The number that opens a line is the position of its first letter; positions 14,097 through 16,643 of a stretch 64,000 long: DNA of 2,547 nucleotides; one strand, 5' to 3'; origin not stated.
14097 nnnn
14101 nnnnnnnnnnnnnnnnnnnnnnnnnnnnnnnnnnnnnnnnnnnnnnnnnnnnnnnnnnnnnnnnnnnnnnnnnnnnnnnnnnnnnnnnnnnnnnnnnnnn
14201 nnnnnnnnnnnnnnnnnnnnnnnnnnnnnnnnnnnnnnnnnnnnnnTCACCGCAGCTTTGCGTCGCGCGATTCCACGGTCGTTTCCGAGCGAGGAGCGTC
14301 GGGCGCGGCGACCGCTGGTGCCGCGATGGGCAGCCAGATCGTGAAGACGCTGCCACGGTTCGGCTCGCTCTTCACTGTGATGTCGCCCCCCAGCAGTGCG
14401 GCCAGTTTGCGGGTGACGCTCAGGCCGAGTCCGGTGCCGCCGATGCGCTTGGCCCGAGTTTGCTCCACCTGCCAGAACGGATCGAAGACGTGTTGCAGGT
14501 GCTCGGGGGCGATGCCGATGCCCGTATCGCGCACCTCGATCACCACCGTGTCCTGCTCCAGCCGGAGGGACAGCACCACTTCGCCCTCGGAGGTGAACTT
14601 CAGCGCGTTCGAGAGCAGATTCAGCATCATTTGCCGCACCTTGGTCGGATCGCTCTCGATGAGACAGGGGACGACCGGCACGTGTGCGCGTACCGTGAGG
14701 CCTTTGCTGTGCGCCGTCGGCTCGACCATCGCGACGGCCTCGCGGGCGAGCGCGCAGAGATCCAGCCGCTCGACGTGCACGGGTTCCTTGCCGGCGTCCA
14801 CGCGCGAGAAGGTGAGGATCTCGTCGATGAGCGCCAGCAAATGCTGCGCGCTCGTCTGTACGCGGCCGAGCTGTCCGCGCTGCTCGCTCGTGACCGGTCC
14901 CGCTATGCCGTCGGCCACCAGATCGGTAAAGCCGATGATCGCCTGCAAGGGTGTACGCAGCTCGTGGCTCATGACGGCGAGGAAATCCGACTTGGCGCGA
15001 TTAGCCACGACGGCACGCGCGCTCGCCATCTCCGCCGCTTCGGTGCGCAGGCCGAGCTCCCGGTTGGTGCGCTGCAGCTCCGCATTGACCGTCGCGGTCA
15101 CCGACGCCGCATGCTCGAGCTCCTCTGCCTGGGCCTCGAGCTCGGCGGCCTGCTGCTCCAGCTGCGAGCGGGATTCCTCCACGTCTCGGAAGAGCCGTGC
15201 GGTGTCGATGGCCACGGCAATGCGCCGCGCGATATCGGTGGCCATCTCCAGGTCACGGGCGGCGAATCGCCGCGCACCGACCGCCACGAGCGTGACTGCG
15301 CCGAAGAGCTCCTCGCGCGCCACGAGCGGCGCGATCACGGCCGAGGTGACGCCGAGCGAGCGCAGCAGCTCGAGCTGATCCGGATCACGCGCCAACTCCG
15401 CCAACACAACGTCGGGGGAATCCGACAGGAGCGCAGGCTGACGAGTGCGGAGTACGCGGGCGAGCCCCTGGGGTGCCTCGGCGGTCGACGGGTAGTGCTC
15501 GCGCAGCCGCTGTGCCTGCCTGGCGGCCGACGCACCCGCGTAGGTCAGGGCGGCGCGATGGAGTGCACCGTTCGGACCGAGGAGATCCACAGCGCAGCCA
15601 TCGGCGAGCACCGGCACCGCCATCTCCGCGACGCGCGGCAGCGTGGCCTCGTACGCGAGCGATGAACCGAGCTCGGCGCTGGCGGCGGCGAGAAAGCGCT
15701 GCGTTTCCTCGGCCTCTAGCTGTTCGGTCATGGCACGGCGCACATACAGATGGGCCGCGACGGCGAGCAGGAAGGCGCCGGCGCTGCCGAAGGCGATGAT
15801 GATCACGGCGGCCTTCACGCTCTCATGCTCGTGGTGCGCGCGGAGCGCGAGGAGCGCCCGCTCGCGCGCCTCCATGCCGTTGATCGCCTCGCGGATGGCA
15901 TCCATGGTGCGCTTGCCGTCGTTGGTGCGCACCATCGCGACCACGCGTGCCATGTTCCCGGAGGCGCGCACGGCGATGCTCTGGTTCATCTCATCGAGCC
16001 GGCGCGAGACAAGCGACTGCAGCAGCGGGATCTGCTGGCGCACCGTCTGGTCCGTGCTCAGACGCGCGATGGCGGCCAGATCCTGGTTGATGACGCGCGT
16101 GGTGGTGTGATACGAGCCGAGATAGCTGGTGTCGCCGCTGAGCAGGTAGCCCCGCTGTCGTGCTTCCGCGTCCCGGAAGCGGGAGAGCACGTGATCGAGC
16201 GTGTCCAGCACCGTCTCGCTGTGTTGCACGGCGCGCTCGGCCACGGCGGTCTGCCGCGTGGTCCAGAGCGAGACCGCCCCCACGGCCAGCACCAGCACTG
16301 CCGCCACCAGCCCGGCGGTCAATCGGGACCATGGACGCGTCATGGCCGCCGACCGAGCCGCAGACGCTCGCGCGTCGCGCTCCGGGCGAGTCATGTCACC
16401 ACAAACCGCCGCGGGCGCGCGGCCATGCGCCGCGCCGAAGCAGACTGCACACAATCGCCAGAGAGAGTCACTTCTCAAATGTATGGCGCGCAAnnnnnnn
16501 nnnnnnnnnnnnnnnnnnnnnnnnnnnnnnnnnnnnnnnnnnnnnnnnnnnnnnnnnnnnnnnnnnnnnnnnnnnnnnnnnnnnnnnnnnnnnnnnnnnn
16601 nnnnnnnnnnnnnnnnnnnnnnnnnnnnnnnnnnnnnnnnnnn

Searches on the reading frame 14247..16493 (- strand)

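Call 26: search_protein_families(library=pfam, proteins=[window:14247-16493:-], max_evalue=0.0001)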
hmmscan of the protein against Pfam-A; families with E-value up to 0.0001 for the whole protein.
window:14247-16493:- (748 aa): 5 families
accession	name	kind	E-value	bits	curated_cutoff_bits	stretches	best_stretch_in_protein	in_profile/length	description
PF02518.31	HATPase_c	-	1.2e-31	109.8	26.4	1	615-723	2-109/111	Histidine kinase-, DNA gyrase B-, and HSP90-like ATPase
PF05227.19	CHASE3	-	4e-31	108.2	28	1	86-219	2-136/138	CHASE3 domain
PF00512.31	HisKA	-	3.9e-18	65.7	26.9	1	500-568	1-66/66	His Kinase A (phospho-acceptor) domain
PF01590.32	GAF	-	3.2e-12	47.6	22.4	1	282-429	3-133/133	GAF domain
PF13185.12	GAF_2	-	7.5e-10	39.6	28.6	1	282-430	5-136/136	GAF domain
